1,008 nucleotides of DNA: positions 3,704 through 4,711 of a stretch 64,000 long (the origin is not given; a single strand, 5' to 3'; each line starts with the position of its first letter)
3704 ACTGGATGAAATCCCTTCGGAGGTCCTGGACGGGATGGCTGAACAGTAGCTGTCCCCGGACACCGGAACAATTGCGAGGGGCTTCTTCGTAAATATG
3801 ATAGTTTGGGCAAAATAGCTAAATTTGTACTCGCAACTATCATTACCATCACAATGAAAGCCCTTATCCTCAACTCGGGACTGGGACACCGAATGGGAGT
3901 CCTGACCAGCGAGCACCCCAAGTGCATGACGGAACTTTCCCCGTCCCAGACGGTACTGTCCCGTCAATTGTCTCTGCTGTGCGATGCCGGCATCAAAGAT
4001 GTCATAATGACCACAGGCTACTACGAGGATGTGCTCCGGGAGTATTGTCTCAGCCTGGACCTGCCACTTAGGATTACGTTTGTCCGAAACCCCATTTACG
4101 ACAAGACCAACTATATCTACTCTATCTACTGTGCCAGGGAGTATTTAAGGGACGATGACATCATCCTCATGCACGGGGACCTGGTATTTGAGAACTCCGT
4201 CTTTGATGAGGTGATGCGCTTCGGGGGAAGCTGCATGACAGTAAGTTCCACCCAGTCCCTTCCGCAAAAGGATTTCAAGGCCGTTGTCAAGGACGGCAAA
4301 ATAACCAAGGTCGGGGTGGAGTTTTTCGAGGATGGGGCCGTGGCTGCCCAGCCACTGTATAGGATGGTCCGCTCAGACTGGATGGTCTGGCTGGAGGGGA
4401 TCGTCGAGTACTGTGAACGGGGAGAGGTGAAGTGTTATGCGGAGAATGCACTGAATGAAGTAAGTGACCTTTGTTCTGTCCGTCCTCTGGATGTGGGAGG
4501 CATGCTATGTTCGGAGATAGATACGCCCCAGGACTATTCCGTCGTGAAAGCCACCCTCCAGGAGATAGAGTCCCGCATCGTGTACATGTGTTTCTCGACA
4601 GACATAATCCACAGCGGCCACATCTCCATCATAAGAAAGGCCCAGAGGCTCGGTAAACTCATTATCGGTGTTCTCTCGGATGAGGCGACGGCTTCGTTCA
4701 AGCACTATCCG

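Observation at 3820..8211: Compact phosphonate operon ending in an alcohol dehydrogenase, not an aminotransferase: predicted 2-hydroxyethylphosphonate (CMP-activated) pathway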

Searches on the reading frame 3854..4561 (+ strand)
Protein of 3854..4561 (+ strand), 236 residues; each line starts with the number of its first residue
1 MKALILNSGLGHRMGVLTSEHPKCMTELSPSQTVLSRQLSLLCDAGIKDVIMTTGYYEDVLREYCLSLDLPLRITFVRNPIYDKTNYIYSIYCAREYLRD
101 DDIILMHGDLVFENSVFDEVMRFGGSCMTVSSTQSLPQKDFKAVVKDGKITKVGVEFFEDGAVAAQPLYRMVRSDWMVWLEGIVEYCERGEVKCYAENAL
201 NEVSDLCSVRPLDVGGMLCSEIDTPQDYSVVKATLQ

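Call 37: search_solved_structures(query=window:3854-4561:+, max_evalue=1, show_alignments=3)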
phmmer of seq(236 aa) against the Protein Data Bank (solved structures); distinct sequences matched with E-value up to 1: 19.
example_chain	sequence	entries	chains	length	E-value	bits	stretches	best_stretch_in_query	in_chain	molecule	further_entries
1jyk_A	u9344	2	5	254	1.3e-08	37.9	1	1-122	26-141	CTP:phosphocholine Cytidylyltransferase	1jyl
4jd0_A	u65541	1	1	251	4.1e-06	29.7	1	2-228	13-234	Nucleotidyl transferase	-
2xme_A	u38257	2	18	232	1.9e-05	27.5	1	1-227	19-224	CTP-INOSITOL-1-PHOSPHATE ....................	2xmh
4mnd_A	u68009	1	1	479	0.00014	24.7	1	1-228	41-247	CTP L-myo-inositol-1-phosphate cytidylyltransferase/CDP-L-myo-inositol myo-inositolphospho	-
8yre_D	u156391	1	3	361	0.00079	22.3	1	1-113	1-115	Mannose-1-phosphate guanylyltransferase 1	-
7x8j_A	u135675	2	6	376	0.00087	22.1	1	1-113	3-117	Mannose-1-phosphate guanylyltransferase 1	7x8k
1tzf_A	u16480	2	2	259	0.0012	21.6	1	2-70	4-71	Glucose-1-phosphate cytidylyltransferase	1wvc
4ho0_A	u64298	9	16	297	0.0016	21.3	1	1-125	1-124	Glucose-1-phosphate thymidylyltransferase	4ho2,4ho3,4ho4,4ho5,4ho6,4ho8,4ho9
7d72_K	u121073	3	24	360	0.0025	20.6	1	1-73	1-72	Mannose-1-phosphate guanyltransferase beta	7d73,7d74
6pd1_A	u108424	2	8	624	0.01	18.6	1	2-115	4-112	Nucleotidyl transferase/aminotransferase, class V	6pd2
5xhw_A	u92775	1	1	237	0.019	17.7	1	4-109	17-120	Putative 6-deoxy-D-mannoheptose pathway protein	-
6jq8_A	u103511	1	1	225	0.021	17.6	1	4-109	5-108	Putative 6-deoxy-D-mannoheptose pathway protein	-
7whr_B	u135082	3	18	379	0.022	17.5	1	1-103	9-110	Nucleotidyl transferase family protein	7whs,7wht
8hhd_A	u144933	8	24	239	0.038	16.8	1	1-109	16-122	Nucleotidyl transferase | N-acetylmuramate alpha-1-phosphate uridylyltransferase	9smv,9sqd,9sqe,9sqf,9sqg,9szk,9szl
2ggo_A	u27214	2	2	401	0.054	16.3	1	1-115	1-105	401aa long hypothetical glucose-1-phosphate thymidylyltransferase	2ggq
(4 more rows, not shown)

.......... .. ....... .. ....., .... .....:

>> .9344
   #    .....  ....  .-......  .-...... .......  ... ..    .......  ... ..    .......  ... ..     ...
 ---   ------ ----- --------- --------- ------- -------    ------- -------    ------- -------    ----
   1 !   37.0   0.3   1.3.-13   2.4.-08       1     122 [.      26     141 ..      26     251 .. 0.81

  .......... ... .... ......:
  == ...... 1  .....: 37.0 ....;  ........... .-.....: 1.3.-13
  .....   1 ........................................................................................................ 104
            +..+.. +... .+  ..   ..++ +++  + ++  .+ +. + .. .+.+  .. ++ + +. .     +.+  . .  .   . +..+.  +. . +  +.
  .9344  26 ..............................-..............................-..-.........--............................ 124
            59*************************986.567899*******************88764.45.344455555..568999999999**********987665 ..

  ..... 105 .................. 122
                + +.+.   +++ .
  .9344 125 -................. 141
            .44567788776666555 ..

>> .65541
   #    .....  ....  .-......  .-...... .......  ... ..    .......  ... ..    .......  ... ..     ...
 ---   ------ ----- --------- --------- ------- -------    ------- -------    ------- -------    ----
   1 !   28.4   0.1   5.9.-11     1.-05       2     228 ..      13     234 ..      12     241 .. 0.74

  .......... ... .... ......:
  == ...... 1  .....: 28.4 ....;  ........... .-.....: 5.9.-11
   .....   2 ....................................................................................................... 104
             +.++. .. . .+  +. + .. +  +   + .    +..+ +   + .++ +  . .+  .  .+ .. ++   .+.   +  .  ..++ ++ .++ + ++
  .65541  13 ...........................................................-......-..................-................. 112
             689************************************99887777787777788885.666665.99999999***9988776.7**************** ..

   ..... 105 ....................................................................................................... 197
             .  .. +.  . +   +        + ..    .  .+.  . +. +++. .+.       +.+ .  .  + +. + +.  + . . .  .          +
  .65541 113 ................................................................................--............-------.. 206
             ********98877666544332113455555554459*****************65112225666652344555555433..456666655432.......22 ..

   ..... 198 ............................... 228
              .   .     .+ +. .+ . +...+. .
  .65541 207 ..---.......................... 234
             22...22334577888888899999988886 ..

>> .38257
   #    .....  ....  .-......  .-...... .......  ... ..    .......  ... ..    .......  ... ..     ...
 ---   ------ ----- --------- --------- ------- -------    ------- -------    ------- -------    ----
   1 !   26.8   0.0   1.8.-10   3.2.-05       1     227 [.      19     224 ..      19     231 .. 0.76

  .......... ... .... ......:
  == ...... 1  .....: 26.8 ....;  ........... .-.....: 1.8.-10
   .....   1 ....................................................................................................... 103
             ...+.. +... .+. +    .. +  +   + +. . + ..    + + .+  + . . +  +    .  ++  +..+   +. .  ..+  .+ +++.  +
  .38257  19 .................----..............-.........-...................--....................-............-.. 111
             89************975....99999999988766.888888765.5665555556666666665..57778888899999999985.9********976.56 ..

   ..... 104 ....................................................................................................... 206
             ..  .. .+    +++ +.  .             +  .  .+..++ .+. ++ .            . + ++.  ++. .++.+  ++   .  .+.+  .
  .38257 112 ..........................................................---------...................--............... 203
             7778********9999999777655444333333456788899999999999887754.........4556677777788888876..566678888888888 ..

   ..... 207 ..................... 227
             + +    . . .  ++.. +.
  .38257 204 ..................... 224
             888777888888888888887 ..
